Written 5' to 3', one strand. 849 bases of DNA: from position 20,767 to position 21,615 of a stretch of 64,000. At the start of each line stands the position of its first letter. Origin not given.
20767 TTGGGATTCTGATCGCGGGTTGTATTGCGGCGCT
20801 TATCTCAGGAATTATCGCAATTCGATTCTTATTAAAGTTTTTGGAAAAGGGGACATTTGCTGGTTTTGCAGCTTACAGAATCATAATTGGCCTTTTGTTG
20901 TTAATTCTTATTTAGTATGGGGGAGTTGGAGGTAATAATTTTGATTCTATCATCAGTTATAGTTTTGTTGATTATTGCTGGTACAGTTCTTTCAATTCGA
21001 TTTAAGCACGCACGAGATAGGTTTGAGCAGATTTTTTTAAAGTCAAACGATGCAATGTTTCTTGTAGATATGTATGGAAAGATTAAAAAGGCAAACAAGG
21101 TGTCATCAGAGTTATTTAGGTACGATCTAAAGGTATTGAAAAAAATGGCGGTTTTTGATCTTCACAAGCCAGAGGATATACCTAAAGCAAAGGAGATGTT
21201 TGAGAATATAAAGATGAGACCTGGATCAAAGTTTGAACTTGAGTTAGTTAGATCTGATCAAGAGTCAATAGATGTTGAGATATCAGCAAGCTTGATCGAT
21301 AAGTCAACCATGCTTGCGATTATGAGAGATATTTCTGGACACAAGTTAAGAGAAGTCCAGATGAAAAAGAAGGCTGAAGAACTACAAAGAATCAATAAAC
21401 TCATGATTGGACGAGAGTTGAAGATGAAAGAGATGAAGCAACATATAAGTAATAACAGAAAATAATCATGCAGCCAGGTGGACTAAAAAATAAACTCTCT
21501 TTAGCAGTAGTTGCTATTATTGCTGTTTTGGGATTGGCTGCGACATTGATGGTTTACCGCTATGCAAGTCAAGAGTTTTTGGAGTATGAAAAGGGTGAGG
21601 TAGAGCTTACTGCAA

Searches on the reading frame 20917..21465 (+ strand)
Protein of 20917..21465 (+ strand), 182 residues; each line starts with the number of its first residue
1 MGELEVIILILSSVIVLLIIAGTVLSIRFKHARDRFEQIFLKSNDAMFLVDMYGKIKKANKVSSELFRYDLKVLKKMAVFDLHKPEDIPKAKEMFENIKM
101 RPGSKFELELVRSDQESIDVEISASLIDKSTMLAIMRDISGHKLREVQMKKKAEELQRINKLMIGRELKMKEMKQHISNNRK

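Call 45: search_protein_families(library=pfam, proteins=[window:20917-21465:+], max_evalue=0.001)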
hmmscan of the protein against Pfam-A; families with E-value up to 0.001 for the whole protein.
window:20917-21465:+ (182 aa): 3 families
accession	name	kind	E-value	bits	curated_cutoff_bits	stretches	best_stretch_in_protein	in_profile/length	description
PF13426.13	PAS_9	-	6.1e-09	36.5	27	1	44-140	1-102/103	PAS domain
PF13188.13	PAS_8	-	5.4e-05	23.4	21.8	1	35-93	2-59/65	PAS domain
PF24820.1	Diguanyl_cycl_sensor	-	8.4e-05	22.9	28.1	1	44-137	6-108/109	Diguanylate cyclase-like sensor domain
